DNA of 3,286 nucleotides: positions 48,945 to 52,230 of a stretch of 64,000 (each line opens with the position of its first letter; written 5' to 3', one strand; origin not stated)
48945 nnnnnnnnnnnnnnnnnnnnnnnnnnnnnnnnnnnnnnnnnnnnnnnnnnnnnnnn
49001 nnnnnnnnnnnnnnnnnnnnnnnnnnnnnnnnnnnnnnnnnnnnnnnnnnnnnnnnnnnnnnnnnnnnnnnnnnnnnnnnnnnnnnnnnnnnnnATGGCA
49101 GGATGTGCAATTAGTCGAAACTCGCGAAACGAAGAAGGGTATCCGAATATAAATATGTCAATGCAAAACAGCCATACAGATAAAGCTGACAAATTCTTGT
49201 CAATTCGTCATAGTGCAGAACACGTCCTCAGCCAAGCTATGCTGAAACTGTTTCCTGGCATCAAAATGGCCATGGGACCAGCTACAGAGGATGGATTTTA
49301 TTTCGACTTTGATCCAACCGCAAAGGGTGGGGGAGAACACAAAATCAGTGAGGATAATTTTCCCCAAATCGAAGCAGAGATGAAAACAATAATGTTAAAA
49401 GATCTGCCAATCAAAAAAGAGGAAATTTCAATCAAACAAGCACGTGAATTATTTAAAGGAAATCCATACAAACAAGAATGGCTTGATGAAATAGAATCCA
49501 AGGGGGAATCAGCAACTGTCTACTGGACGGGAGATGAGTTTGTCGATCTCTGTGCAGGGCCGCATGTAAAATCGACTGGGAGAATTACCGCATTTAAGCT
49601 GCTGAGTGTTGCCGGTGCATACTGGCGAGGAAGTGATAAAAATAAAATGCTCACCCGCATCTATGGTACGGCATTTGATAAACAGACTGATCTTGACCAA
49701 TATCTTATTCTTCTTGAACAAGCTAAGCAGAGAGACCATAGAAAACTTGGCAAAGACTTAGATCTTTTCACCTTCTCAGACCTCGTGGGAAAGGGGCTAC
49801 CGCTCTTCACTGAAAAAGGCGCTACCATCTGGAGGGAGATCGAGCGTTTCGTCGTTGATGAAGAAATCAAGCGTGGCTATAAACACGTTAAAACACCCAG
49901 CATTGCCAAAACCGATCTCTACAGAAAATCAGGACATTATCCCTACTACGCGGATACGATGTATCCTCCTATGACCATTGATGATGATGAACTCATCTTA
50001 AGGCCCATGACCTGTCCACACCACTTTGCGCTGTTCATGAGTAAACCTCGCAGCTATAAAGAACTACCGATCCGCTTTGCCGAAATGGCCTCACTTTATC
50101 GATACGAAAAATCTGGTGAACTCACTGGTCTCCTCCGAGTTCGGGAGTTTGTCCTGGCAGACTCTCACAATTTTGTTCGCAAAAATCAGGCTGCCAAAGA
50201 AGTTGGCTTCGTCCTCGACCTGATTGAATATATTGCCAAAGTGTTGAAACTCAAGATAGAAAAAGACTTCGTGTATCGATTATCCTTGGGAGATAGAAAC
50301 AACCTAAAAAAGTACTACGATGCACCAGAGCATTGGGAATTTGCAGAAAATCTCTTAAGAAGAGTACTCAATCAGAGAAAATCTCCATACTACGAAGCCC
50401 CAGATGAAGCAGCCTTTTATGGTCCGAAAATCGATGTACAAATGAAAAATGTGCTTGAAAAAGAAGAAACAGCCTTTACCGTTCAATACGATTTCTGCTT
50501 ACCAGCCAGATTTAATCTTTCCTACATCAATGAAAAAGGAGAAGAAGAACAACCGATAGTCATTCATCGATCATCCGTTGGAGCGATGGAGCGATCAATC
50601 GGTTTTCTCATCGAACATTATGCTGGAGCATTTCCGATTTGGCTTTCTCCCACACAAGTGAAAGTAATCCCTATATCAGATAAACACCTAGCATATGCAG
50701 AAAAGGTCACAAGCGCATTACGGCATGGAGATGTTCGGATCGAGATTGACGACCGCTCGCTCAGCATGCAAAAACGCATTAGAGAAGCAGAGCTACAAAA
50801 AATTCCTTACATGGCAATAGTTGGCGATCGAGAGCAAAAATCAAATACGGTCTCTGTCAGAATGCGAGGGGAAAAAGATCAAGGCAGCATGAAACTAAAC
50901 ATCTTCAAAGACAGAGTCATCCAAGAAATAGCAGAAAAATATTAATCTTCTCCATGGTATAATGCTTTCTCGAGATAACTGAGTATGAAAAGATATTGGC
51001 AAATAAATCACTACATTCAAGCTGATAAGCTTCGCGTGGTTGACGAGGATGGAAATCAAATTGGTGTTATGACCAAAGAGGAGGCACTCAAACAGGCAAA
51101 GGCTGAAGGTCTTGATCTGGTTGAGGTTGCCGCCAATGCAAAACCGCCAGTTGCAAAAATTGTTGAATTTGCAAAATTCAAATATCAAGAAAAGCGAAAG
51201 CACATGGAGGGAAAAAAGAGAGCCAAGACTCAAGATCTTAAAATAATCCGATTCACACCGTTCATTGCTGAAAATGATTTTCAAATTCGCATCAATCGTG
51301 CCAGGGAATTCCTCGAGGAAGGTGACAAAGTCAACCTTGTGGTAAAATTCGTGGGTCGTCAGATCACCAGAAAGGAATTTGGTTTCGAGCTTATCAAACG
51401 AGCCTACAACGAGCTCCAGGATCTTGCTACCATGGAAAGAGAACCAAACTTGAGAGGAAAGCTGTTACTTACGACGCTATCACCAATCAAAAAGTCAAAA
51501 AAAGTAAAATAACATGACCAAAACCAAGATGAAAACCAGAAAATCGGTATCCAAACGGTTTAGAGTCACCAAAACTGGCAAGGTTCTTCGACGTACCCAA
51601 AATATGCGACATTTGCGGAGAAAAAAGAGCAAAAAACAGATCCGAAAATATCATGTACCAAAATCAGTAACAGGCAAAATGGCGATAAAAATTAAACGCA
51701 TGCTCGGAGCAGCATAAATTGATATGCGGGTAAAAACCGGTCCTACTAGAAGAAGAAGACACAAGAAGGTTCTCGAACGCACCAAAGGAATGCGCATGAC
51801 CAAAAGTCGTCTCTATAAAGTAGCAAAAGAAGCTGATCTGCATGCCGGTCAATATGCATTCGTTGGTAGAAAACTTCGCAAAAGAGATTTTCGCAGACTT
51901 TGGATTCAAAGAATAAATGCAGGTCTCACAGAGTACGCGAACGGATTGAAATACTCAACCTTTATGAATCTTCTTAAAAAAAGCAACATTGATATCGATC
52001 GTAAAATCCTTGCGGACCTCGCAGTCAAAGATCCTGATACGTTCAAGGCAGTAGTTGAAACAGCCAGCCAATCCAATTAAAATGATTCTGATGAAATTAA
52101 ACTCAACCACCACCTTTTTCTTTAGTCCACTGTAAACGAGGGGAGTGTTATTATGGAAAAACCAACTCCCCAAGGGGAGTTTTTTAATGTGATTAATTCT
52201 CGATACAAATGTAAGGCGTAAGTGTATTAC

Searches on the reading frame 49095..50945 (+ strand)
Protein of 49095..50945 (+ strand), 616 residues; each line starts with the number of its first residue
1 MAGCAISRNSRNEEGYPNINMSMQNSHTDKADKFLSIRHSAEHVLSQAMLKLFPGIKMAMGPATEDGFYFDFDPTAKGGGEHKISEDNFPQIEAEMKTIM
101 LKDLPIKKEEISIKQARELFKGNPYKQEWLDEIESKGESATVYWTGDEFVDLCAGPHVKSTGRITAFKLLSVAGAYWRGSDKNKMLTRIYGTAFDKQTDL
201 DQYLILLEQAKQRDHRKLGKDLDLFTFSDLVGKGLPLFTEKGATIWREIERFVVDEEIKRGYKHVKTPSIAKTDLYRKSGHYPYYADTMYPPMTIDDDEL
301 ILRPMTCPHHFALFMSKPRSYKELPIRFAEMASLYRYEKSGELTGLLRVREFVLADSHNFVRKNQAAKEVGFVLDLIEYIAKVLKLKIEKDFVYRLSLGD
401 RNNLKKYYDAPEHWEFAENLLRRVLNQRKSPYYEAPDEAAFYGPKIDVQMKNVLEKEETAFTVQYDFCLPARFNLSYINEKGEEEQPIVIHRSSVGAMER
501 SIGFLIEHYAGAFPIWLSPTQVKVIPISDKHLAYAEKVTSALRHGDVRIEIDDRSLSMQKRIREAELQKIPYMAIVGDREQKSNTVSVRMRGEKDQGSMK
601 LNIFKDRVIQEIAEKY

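Call 6: search_protein_families(library=pfam, proteins=[window:49095-50945:+])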
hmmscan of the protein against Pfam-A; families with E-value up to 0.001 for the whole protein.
window:49095-50945:+ (616 aa): 3 families
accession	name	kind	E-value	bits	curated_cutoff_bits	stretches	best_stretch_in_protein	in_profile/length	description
PF00587.30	tRNA-synt_2b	-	1.5e-32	113.5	29.3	1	297-509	8-179/179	tRNA synthetase class II core domain (G, H, P, S and T)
PF03129.25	HGTP_anticodon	-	6.2e-24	84.4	21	1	521-609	1-92/94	Anticodon binding domain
PF07973.19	tRNA_SAD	-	4.8e-15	55.7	24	1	141-190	2-44/44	Threonyl and Alanyl tRNA synthetase second additional domain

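Call 8: find_related_loci(query=window:49095-50945:+, collection=genome_contigs, flank=1500)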
Query window:49095-50945:+ (616 aa) in genome_contigs; peptide patterns used: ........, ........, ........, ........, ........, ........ (x = any residue, [..] = any of these).
125 stretches matched a pattern; 72 encode a relative of the query (tblastn E <= 1e-3); 72 distinct loci.
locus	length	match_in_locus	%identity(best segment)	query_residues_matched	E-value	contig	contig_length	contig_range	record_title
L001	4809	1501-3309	62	4-615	0e+0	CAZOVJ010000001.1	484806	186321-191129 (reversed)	MAG TPA_asm: uncultured Gammaproteobacteria bacterium isolate SRP068000_co4_46 genome assembly, contig: NODE_3_length_48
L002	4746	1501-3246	64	30-616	0e+0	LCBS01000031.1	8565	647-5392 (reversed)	MAG: candidate division WWE3 bacterium GW2011_GWB1_41_6 UU72_C0031, whole genome shotgun sequence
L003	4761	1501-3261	63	28-615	0e+0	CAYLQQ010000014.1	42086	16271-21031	MAG TPA_asm: uncultured Pseudomonadales bacterium isolate SRP263991_co4_510 genome assembly, contig: NODE_922_length_420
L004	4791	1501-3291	60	19-615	0e+0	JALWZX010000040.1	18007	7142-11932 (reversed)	MAG: candidate division WWE3 bacterium isolate T2_metabat1_scaf2bin.175 T2_NODE_2920_length_18007_cov_2.090436, whole ge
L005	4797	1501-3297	58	18-615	0e+0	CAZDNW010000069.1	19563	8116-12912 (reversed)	MAG TPA_asm: uncultured Candidatus Saccharibacteria bacterium isolate binchicken_co219_61 genome assembly, contig: k141_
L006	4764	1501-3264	54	21-615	0e+0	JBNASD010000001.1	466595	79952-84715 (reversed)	MAG: Microgenomates group bacterium isolate Kamch4336-1-MF-07 bin3.fa-1, whole genome shotgun sequence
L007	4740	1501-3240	54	28-615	0e+0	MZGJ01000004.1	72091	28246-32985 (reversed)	MAG: candidate division CPR3 bacterium 4484_211 ex4484_211_scaffold_53, whole genome shotgun sequence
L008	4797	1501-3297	50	8-615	0e+0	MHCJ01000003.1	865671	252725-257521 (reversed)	MAG: Candidatus Chisholmbacteria bacterium RIFCSPHIGHO2_01_FULL_52_32 rifcsphigho2_01_scaffold_32, whole genome shotgun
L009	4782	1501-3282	51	18-615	0e+0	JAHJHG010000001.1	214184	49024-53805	MAG: Patescibacteria group bacterium isolate Modern_marine_planktonic.mb.16 Modern_marine_plan.mb.16_k141_115749, whole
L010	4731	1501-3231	52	29-615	0e+0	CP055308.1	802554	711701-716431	MAG: Candidatus Woesebacteria bacterium isolate Ch104a chromosome, complete genome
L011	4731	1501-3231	51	34-614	0e+0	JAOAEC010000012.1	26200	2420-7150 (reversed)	MAG: Patescibacteria group bacterium isolate SKW25 NODE_12_length_26200_cov_4.805382, whole genome shotgun sequence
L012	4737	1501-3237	52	36-615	0e+0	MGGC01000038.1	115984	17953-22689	MAG: Candidatus Woesebacteria bacterium RIFCSPHIGHO2_01_FULL_38_10 rifcsphigho2_01_scaffold_642, whole genome shotgun se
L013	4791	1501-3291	51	15-615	0e+0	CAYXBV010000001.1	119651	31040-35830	MAG TPA_asm: uncultured Gammaproteobacteria bacterium isolate SRP191223_co1_10 genome assembly, contig: NODE_46_length_1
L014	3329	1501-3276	50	36-615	0e+0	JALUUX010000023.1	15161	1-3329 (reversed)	MAG: Candidatus Shapirobacteria bacterium isolate 128-326_metabat1_scaf2bin.052 128-326_scaffold_1735_c1, whole genome s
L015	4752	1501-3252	50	36-616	0e+0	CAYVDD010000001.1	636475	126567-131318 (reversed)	MAG TPA_asm: uncultured Candidatus Saccharibacteria bacterium isolate SRP323688_co1_61 genome assembly, contig: NODE_7_l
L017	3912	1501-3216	52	28-604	0e+0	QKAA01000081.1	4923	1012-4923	MAG: bacterium isolate SZUA-360 scaffold_85501, whole genome shotgun sequence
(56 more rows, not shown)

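Call 24: find_homologous_proteins(query=window:49095-50945:+, max_evalue=1e-100)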
Query window:49095-50945:+ (616 aa): 7987 proteins with E <= 1e-100 among 8000 candidates; the best 120 are listed.
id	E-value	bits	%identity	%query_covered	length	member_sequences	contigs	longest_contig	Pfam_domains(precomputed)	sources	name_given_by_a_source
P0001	0.0e+0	1410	100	100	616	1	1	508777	PF03129.26,PF00587.31,PF07973.20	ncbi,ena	-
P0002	2.3e-284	963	71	94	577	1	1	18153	PF03129.26,PF00587.31,PF07973.20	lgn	-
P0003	9.2e-280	948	70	93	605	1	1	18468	PF03129.26,PF00587.31,PF07973.20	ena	-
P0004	2.2e-279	946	70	93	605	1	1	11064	PF03129.26,PF00587.31,PF07973.20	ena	-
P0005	1.6e-278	944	70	93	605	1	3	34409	PF03129.26,PF00587.31,PF07973.20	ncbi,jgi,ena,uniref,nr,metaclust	ncbi:threonine--tRNA ligase [Candidatus Woesebacteria bacterium RIFOXYB1_FULL_38_16]|uniref:Threonin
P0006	6.1e-278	942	70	93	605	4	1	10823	PF03129.26,PF00587.31,PF07973.20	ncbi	-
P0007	4.4e-275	932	69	95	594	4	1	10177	PF03129.26,PF00587.31,PF07973.20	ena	-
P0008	1.1e-274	931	67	96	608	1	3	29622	PF03129.26,PF00587.31,PF07973.20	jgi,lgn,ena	-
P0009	4.4e-273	926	67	96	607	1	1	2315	PF03129.26,PF00587.31,PF07973.20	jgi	-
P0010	2.7e-272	923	70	91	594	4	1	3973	PF03129.26,PF00587.31,PF07973.20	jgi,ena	-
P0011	9.9e-272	921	67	95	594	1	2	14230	PF03129.26,PF00587.31,PF07973.20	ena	-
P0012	4.3e-270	916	68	95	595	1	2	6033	PF03129.26,PF00587.31,PF07973.20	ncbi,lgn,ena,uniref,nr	ncbi:MAG: Threonine-tRNA ligase [Candidatus Roizmanbacteria bacterium GW2011_GWA2_37_7]|uniref:Threo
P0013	3.4e-269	913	68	95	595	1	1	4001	PF03129.26,PF00587.31,PF07973.20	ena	-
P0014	1.4e-268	911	68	95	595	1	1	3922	PF03129.26,PF00587.31,PF07973.20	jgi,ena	-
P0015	1.8e-268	910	69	93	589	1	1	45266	PF03129.26,PF00587.31,PF07973.20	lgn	-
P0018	2.5e-266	903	67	94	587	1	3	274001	PF03129.26,PF00587.31,PF07973.20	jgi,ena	-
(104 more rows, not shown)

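Call 25: find_encoding_contigs(protein=P0001, flank=1000, max_places=2)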
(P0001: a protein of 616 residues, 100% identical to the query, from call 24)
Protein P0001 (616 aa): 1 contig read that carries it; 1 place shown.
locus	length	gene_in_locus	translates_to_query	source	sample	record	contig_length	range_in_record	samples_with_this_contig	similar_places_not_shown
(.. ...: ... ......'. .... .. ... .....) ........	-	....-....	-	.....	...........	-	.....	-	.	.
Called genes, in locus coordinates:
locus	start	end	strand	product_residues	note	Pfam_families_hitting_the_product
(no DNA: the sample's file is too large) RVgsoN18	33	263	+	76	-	-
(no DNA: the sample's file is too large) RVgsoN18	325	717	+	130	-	-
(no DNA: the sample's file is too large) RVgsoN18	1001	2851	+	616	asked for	PF07973:tRNA_SAD, PF00587:tRNA-synt_2b, PF03129:HGTP_anticodon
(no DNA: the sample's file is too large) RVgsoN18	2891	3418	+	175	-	PF05198:IF3_N, PF00707:IF3_C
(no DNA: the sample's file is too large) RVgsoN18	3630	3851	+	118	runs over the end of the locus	PF00453:Ribosomal_L20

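Call 26: find_encoding_contigs(protein=P0002, flank=1500, max_places=2)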
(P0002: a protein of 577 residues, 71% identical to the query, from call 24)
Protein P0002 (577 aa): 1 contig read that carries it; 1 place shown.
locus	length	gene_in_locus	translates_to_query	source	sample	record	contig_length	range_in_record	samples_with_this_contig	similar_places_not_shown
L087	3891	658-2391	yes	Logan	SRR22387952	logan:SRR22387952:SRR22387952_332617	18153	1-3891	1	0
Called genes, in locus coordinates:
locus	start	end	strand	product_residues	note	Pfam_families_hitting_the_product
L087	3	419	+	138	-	?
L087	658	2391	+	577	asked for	PF07973:tRNA_SAD, PF00587:tRNA-synt_2b, PF03129:HGTP_anticodon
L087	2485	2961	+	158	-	PF05198:IF3_N, PF00707:IF3_C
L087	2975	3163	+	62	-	PF01632:Ribosomal_L35p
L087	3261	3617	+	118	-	PF00453:Ribosomal_L20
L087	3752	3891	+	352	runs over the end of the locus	PF02912:Phe_tRNA-synt_N, PF01409:tRNA-synt_2d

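Call 27: find_encoding_contigs(protein=P0005, flank=1500, max_places=2)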
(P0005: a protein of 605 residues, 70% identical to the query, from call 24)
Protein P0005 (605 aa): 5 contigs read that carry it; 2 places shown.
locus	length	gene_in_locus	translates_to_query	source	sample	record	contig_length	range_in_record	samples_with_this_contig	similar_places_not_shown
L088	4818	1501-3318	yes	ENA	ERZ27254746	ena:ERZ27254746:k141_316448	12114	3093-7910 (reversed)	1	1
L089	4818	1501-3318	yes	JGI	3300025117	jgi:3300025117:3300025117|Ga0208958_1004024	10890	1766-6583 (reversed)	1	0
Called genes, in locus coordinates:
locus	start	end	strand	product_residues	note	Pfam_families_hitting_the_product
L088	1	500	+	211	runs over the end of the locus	-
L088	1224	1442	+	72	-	PF18910:DUF5665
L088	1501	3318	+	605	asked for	PF07973:tRNA_SAD, PF00587:tRNA-synt_2b, PF03129:HGTP_anticodon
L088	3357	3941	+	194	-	PF05198:IF3_N, PF00707:IF3_C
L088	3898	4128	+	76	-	PF01632:Ribosomal_L35p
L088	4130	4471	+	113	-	PF00453:Ribosomal_L20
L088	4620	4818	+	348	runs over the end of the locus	PF02912:Phe_tRNA-synt_N, PF01409:tRNA-synt_2d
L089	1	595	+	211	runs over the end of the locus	-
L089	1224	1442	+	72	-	PF18910:DUF5665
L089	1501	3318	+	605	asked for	PF07973:tRNA_SAD, PF00587:tRNA-synt_2b, PF03129:HGTP_anticodon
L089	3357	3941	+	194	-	PF05198:IF3_N, PF00707:IF3_C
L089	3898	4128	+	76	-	PF01632:Ribosomal_L35p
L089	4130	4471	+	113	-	PF00453:Ribosomal_L20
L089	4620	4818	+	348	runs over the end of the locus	PF02912:Phe_tRNA-synt_N, PF01409:tRNA-synt_2d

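Call 28: find_encoding_contigs(protein=P0008, flank=1500, max_places=2)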
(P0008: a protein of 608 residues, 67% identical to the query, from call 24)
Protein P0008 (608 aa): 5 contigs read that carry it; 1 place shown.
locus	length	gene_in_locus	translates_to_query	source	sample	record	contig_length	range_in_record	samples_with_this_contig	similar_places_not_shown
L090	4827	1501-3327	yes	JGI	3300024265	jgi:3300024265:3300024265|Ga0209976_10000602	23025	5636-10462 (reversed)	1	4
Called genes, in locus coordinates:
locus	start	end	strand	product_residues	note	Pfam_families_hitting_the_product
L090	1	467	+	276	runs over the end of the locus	PF05697:Trigger_N, PF05698:Trigger_C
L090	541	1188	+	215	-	PF18904:DUF5660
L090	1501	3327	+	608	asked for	PF07973:tRNA_SAD, PF00587:tRNA-synt_2b, PF03129:HGTP_anticodon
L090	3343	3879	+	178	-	PF05198:IF3_N, PF00707:IF3_C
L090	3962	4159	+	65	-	PF01632:Ribosomal_L35p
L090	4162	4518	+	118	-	PF00453:Ribosomal_L20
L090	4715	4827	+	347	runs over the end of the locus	PF02912:Phe_tRNA-synt_N, PF01409:tRNA-synt_2d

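Call 30: find_encoding_contigs(protein=P0007, flank=1500, max_places=1)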
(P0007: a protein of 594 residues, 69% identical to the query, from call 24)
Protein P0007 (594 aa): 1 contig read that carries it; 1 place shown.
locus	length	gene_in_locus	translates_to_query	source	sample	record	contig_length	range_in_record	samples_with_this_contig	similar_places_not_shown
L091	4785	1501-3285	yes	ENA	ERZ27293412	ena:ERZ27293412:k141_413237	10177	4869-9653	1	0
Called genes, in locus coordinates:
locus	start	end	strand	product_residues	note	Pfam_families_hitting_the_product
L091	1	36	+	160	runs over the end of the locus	PF01467:CTP_transf_like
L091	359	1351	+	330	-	PF00579:tRNA-synt_1b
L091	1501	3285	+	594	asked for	PF07973:tRNA_SAD, PF00587:tRNA-synt_2b, PF03129:HGTP_anticodon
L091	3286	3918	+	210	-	-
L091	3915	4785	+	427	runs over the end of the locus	PF14821:Thr_synth_N, PF00291:PALP, PF24857:THR4_C (weak)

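Call 31: find_encoding_contigs(protein=P0011, flank=1500, max_places=1)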
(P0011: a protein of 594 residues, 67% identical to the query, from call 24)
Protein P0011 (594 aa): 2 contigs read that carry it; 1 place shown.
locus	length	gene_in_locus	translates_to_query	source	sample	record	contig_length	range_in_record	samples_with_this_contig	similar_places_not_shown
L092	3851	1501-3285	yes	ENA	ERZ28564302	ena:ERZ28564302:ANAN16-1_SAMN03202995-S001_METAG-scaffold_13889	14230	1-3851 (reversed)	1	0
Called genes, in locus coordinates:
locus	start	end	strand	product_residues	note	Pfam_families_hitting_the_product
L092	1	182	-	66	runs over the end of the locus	PF01455:HupF_HypC (faint)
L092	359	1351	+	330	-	PF00579:tRNA-synt_1b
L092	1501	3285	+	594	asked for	PF07973:tRNA_SAD, PF00587:tRNA-synt_2b, PF03129:HGTP_anticodon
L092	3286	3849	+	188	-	?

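Call 32: find_encoding_contigs(protein=P0012, flank=1500, max_places=1)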
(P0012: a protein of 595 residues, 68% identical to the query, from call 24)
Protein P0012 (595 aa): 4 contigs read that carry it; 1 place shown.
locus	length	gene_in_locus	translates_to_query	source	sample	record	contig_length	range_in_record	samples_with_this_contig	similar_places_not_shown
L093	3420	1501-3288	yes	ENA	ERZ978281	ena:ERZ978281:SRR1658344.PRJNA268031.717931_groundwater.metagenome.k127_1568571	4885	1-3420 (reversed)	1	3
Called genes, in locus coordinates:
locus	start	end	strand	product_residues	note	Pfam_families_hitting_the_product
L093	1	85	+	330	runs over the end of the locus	PF00579:tRNA-synt_1b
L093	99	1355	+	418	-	PF00201:UDPGT (faint), PF06722:EryCIII-like_C (faint), PF04101:Glyco_tran_28_C (weak)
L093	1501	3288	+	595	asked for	PF07973:tRNA_SAD, PF00587:tRNA-synt_2b, PF03129:HGTP_anticodon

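Call 33: find_encoding_contigs(protein=P0015, flank=1500, max_places=1)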
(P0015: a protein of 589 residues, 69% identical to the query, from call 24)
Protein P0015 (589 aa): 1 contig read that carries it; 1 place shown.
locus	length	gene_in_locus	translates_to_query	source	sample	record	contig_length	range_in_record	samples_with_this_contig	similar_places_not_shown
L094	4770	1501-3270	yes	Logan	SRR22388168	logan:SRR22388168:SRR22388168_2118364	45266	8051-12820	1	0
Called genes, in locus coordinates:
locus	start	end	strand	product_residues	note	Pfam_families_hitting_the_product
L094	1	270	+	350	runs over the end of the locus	PF00723:Glyco_hydro_15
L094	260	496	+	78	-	PF18910:DUF5665 (weak)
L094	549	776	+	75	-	-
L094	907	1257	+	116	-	-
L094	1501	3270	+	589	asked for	PF07973:tRNA_SAD, PF00587:tRNA-synt_2b, PF03129:HGTP_anticodon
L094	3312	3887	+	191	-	PF05198:IF3_N, PF00707:IF3_C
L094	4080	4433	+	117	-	PF00453:Ribosomal_L20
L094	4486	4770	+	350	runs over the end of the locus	PF02912:Phe_tRNA-synt_N, PF01409:tRNA-synt_2d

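Call 34: find_encoding_contigs(protein=P0018, flank=1500, max_places=1)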
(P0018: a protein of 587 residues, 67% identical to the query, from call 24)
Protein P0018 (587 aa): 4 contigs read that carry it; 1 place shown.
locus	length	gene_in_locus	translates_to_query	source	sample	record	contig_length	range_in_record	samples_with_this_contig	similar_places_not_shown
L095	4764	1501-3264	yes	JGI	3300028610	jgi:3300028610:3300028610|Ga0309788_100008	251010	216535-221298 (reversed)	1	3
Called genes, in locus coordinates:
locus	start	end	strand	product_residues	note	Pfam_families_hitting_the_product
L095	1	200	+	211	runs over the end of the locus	PF18904:DUF5660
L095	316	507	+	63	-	-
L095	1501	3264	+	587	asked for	PF07973:tRNA_SAD, PF00587:tRNA-synt_2b, PF03129:HGTP_anticodon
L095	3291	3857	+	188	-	PF05198:IF3_N, PF00707:IF3_C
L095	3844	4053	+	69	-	PF01632:Ribosomal_L35p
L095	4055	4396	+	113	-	PF00453:Ribosomal_L20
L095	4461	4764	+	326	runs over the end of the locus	PF02912:Phe_tRNA-synt_N, PF01409:tRNA-synt_2d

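Call 63: find_encoding_contigs(protein=P0008, flank=10000, max_places=5)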
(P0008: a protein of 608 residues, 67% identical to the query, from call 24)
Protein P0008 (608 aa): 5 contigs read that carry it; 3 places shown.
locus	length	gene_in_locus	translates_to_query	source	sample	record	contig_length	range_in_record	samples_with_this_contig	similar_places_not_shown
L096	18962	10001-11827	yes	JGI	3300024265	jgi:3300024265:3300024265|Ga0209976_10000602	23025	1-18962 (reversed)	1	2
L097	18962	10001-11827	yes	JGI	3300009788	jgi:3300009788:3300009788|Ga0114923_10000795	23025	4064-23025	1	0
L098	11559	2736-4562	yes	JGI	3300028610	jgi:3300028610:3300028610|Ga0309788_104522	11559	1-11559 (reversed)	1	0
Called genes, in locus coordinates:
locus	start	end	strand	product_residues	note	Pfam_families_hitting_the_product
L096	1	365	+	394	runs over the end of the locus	PF01041:DegT_DnrJ_EryC1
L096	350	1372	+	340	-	PF02388:FemAB, PF13480:Acetyltransf_6, PF02388:FemAB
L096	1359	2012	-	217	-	PF00849:PseudoU_synth_2 (weak), PF01509:TruB_N, PF16198:TruB_C_2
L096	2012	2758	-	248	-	PF12705:PDDEXK_1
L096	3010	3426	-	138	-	PF01894:YjbQ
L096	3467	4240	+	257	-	PF09992:NAGPA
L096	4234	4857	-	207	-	PF00753:Lactamase_B, PF19583:ODP (weak)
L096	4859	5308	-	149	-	PF00578:AhpC-TSA, PF08534:Redoxin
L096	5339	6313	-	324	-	-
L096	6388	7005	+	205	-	-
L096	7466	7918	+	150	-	-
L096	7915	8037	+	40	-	-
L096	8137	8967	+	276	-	PF05697:Trigger_N, PF05698:Trigger_C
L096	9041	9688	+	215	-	PF18904:DUF5660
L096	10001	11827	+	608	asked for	PF07973:tRNA_SAD, PF00587:tRNA-synt_2b, PF03129:HGTP_anticodon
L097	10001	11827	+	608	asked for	PF07973:tRNA_SAD, PF00587:tRNA-synt_2b, PF03129:HGTP_anticodon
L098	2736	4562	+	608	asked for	PF07973:tRNA_SAD, PF00587:tRNA-synt_2b, PF03129:HGTP_anticodon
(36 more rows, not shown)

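Call 72: search_protein_families(library=pfam, proteins=[L017:1139-1483:+])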
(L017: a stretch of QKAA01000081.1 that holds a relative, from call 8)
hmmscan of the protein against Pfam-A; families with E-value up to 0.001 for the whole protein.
L017:1139-1483:+ (114 aa): 0 families

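Call 73: list_cluster_members(proteins=[P0001, P0002, P0008])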
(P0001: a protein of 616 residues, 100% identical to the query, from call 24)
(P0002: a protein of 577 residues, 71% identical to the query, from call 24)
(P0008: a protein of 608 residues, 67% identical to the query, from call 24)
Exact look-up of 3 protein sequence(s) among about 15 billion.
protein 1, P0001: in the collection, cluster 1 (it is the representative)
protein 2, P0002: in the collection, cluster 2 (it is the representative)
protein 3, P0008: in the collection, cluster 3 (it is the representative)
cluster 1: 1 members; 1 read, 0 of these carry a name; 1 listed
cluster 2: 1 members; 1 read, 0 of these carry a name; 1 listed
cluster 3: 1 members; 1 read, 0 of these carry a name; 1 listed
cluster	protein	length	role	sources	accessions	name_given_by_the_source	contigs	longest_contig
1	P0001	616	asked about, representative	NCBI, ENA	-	-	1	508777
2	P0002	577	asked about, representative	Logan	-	-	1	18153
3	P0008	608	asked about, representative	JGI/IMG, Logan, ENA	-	-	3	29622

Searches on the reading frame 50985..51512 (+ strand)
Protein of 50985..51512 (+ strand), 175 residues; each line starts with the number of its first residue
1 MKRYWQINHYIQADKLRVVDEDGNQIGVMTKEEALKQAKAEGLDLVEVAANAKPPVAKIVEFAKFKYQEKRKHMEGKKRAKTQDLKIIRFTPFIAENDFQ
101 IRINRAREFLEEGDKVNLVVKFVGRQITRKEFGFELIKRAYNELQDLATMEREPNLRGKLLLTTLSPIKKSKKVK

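Call 6: search_protein_families(library=pfam, proteins=[window:50985-51512:+])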
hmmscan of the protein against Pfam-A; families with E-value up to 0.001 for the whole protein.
window:50985-51512:+ (175 aa): 2 families
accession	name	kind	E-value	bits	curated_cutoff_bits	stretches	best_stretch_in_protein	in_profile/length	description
PF05198.21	IF3_N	-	1.2e-26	93.1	26.9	1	7-75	1-69/70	Translation initiation factor IF-3, N-terminal domain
PF00707.27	IF3_C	-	3.6e-24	85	34.8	1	84-167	2-85/86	Translation initiation factor IF-3, C-terminal domain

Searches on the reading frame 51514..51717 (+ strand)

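Call 6: search_protein_families(library=pfam, proteins=[window:51514-51717:+])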
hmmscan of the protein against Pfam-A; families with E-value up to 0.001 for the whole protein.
window:51514-51717:+ (67 aa): 1 family
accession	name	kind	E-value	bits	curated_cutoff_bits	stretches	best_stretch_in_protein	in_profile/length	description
PF01632.24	Ribosomal_L35p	-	3.2e-14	53.5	28.9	1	5-64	2-61/61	Ribosomal protein L35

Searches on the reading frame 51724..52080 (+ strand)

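Call 6: search_protein_families(library=pfam, proteins=[window:51724-52080:+])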
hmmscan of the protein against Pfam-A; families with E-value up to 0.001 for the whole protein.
window:51724-52080:+ (118 aa): 1 family
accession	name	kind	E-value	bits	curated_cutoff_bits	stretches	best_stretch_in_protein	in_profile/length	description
PF00453.23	Ribosomal_L20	-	8.1e-40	135.7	30.8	1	2-109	1-106/107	Ribosomal protein L20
